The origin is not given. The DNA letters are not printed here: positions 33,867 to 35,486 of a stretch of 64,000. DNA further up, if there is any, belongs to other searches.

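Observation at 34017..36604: Compact aromatic amino-acid module with an unusual prephenate dehydrogenase / prephenate dehydratase fusion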

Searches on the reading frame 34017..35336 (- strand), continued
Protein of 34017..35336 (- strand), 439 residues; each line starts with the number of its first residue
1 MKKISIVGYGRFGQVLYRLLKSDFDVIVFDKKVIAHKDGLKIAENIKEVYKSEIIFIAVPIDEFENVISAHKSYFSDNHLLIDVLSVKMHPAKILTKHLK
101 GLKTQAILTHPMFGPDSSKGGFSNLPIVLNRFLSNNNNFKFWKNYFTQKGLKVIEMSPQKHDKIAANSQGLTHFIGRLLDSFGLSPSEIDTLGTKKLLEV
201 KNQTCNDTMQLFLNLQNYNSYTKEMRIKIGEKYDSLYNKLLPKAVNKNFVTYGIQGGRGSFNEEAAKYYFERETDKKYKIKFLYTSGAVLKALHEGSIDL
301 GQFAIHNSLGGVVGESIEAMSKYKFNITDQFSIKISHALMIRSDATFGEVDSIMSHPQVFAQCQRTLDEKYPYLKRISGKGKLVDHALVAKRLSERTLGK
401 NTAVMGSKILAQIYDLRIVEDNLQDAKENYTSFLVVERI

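Call 14: find_encoding_contigs(protein=P0106, flank=10000, max_places=1)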
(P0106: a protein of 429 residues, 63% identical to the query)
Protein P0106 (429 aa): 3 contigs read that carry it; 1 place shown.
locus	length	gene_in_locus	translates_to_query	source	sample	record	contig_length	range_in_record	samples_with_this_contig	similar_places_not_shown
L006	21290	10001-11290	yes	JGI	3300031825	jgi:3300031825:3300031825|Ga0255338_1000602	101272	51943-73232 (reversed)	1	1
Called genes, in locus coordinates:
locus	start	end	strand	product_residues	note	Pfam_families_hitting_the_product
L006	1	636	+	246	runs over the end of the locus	PF03734:YkuD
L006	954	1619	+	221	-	-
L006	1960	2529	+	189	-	-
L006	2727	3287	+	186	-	-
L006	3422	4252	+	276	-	PF05697:Trigger_N, PF05698:Trigger_C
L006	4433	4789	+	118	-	-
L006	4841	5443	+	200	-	-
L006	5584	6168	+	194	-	PF01966:HD (weak)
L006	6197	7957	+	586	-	PF07973:tRNA_SAD, PF00587:tRNA-synt_2b, PF03129:HGTP_anticodon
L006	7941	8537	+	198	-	PF05198:IF3_N, PF00707:IF3_C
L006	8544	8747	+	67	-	PF01632:Ribosomal_L35p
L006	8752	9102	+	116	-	PF00453:Ribosomal_L20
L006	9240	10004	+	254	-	PF00793:DAHP_synth_1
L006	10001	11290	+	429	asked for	PF03807:F420_oxidored (faint), PF02153:PDH_N, PF26213:TYRAAT1_C, PF00800:PDT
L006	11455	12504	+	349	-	PF02912:Phe_tRNA-synt_N, PF01409:tRNA-synt_2d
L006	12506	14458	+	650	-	PF03483:B3_4, PF03484:B5, PF17759:tRNA_synthFbeta, PF03147:FDX-ACB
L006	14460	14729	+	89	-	-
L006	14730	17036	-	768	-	PF00912:Transgly, PF00905:Transpeptidase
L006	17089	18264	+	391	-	PF00579:tRNA-synt_1b, PF01479:S4 (faint)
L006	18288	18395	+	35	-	-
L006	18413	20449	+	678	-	PF17191:RecG_wedge, PF01336:tRNA_anti-codon (weak), PF00270:DEAD, PF04851:ResIII, PF00271:Helicase_C, PF22590:Cas3-like_C_2 (weak), PF19833:RecG_dom3_C (weak)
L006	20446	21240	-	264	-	-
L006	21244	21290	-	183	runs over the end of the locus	-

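Call 27: search_solved_structures(query=window:34017-35336:-, max_evalue=0.000001, show_alignments=5)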
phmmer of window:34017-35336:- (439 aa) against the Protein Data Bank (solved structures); distinct sequences matched with E-value up to 0.000001: 6.
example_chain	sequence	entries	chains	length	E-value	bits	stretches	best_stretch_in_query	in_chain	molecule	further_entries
5t95_A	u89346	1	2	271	5e-25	91.8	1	3-224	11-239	Prephenate dehydrogenase 1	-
5t9f_A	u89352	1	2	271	3.4e-24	89.1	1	3-224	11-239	Prephenate dehydrogenase 1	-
5t9e_A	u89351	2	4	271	1.7e-23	86.8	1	3-224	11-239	Prephenate dehydrogenase 1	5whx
2qmx_A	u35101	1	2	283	8e-09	38.4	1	289-436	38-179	Prephenate dehydratase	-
6vh5_A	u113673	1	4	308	4.6e-08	35.9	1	290-437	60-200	Prephenate dehydratase:Amino acid-binding ACT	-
2pv7_A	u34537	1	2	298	6.3e-08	35.5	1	3-175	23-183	T-protein [Includes: Chorismate mutase (EC 5.4.99.5) (CM) and Prephenate dehydrogenase (EC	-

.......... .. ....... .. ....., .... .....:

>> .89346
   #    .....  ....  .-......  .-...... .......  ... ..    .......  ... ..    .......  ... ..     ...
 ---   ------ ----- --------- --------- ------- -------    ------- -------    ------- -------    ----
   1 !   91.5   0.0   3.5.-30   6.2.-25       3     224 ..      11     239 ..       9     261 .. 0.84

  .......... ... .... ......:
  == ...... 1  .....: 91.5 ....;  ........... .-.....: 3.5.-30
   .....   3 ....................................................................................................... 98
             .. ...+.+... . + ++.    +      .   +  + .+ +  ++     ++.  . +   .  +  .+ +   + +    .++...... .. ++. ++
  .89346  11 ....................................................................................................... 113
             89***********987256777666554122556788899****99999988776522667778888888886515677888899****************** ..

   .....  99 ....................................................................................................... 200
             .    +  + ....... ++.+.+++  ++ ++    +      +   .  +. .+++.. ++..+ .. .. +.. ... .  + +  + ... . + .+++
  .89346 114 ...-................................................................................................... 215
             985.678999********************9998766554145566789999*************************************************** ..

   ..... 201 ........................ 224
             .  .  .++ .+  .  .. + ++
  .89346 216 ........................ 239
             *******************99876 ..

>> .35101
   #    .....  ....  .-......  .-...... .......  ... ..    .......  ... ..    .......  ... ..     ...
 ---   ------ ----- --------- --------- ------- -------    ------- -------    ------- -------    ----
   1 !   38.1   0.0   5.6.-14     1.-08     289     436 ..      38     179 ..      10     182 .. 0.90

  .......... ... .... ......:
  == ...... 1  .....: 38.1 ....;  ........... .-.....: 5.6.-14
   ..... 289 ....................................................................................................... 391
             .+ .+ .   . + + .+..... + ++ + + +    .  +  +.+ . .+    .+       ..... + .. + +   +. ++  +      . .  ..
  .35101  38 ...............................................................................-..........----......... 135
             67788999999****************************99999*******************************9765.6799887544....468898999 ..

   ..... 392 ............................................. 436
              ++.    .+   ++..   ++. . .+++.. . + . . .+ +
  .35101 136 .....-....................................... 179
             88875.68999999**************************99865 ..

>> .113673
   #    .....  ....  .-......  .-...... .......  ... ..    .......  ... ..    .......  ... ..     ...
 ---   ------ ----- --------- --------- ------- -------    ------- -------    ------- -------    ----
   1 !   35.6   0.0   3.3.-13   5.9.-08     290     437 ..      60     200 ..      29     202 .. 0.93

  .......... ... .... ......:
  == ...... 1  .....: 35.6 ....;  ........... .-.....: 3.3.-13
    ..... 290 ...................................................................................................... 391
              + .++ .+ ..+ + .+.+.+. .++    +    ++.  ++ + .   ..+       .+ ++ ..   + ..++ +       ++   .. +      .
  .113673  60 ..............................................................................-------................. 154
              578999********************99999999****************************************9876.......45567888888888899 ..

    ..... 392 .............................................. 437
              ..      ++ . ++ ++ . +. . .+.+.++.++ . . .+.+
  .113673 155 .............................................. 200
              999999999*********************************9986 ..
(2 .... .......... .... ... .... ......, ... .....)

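Call 47: find_related_loci(query=A2, collection=genome_contigs, flank=10000)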
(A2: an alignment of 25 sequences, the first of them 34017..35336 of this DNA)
Query A2 (439 aa) in genome_contigs; peptide patterns used: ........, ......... (x = any residue, [..] = any of these).
402 stretches matched a pattern; 368 encode a relative of the query (tblastn E <= 1e-3); the best 80 are kept; 80 distinct loci.
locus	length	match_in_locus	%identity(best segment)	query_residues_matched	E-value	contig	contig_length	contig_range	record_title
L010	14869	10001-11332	68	1-439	0e+0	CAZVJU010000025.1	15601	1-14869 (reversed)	MAG TPA_asm: uncultured Gammaproteobacteria bacterium isolate SRP050083_co3_9 genome assembly, contig: NODE_2941_length_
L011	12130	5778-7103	68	1-438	0e+0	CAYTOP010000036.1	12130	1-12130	MAG TPA_asm: uncultured Gammaproteobacteria bacterium isolate SRP050083_co1_427 genome assembly, contig: NODE_2388_lengt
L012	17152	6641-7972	66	1-439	0e+0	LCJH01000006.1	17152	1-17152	MAG: Microgenomates group bacterium GW2011_GWA2_44_7 UW69_C0006, whole genome shotgun sequence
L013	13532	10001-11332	66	1-439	0e+0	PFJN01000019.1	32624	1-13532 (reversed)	MAG: Candidatus Pacebacteria bacterium CG_4_10_14_3_um_filter_34_15 CG_4_10_14_3_um_filter_scaffold_509_c, whole genome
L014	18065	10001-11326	64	1-439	0e+0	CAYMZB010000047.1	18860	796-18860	MAG TPA_asm: uncultured Gammaproteobacteria bacterium isolate binchicken_co203_489 genome assembly, contig: k141_4015227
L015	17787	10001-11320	64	1-438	0e+0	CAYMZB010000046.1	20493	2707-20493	MAG TPA_asm: uncultured Gammaproteobacteria bacterium isolate binchicken_co203_489 genome assembly, contig: k141_4015159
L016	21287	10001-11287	62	1-438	0e+0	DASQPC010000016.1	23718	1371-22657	MAG TPA_asm: Candidatus Methylomirabilota bacterium isolate SMAG_U10819 k141_42746, whole genome shotgun sequence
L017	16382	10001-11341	63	1-439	0e+0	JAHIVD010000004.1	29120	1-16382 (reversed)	MAG: Patescibacteria group bacterium isolate MM_PC_MetaG.mb.55 MM_PC_MetaG.mb.55_k141_90345, whole genome shotgun sequen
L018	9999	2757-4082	63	1-438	0e+0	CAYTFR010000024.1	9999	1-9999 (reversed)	MAG TPA_asm: uncultured Gammaproteobacteria bacterium isolate binchicken_co275_500 genome assembly, contig: NODE_10774_l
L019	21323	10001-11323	61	1-439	0e+0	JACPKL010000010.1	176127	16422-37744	MAG: Candidatus Daviesbacteria bacterium isolate NC_groundwater_493_Ag_S-0.1um_36_17 S35_SO-1_scaffold_425031, whole gen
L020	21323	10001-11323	63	1-439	0e+0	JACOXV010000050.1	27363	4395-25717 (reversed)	MAG: Candidatus Levyibacteriota bacterium isolate NC_groundwater_162_Ag_S-0.1um_38_10 S4_GD2017_2_S1_scaffold_2123, whol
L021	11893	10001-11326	63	1-438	0e+0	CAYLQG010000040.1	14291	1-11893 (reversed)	MAG TPA_asm: uncultured Gammaproteobacteria bacterium isolate binchicken_co54_478 genome assembly, contig: NODE_7617_len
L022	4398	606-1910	62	4-438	0e+0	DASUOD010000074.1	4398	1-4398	MAG TPA_asm: Candidatus Saccharimonadales bacterium isolate SMAG_U1619 k141_495850, whole genome shotgun sequence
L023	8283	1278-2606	60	1-438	0e+0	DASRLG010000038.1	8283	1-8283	MAG TPA_asm: Candidatus Dormiibacterota bacterium isolate SMAG_U10182 k141_24788, whole genome shotgun sequence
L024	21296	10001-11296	63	1-438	0e+0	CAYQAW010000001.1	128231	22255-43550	MAG TPA_asm: uncultured Gammaproteobacteria bacterium isolate binchicken_co251_588 genome assembly, contig: NODE_220_len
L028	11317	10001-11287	62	1-438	0e+0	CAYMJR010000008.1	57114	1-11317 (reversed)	MAG TPA_asm: uncultured Gammaproteobacteria bacterium isolate SRP272529_co1_137 genome assembly, contig: NODE_622_length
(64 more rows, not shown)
